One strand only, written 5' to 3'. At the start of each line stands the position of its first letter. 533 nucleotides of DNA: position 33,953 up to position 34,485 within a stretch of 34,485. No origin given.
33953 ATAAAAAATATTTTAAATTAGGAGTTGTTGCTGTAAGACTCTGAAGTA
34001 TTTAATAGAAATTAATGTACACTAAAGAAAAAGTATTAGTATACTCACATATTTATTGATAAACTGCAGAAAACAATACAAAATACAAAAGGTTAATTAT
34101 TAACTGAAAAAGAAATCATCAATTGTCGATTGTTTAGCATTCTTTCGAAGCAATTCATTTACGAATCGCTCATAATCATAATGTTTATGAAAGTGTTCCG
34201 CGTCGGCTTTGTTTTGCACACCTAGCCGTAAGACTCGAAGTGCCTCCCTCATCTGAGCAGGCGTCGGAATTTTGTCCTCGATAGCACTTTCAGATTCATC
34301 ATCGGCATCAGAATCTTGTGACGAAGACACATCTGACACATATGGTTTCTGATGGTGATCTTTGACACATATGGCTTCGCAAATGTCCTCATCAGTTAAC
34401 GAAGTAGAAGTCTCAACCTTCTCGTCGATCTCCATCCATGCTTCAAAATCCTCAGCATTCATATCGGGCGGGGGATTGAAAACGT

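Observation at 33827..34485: Apparently intact pogo/Tigger-like transposon cut by the window edge, with TA target and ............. terminus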

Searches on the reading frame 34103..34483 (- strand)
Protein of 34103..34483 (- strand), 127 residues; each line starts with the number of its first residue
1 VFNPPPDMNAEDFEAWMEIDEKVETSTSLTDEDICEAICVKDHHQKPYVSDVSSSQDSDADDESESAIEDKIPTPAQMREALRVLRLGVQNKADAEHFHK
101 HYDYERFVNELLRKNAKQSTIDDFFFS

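Call 6: search_protein_families(library=pfam, proteins=[window:34103-34483:-], max_evalue=10)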
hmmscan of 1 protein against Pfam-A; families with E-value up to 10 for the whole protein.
seq(127 aa): 0 families

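Call 8: find_homologous_proteins(query=window:34103-34483:-, max_evalue=0.01)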
Query seq(127 aa) (127 aa): 6 proteins with E <= 0.01 among 12 candidates.
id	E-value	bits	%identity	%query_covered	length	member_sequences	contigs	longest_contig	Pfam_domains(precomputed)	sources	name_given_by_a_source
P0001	5.8e-60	219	83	100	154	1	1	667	-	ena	-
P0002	2.2e-36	143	91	59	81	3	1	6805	-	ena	-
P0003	5.4e-15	74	67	53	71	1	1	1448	-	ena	-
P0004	1.3e-14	73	93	31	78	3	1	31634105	-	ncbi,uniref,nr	ncbi:hypothetical protein JTE90_003485 [Oedothorax gibbosus]|uniref:Uncharacterized protein n=1 Tax=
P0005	6.3e-13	67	50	60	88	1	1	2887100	-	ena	-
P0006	3.9e-11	61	66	49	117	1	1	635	-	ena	-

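Call 10: find_encoding_contigs(protein=P0004, flank=10000, max_places=6)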
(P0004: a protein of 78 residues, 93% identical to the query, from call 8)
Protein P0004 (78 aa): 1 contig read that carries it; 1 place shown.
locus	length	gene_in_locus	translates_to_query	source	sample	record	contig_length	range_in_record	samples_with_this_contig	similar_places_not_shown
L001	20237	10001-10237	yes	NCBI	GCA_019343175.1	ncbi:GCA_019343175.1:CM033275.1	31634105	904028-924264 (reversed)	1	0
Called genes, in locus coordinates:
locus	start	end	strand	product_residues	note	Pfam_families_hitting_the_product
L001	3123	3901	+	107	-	-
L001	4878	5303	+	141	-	PF13843:DDE_Tnp_1_7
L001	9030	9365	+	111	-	PF03221:HTH_Tnp_Tc5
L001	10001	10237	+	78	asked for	-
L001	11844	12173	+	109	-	-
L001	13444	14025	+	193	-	-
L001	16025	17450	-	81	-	-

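Call 11: find_encoding_contigs(protein=P0002, flank=10000, max_places=6)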
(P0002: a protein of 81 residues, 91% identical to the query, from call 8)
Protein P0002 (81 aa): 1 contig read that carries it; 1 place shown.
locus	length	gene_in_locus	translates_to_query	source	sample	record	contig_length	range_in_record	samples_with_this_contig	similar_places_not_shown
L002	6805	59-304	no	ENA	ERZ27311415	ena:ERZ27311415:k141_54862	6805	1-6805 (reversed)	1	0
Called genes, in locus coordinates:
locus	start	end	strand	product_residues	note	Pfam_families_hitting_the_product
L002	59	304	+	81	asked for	-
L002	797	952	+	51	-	-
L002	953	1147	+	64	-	-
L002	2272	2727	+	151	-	-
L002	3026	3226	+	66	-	-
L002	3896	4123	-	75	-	-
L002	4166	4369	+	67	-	-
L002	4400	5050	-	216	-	-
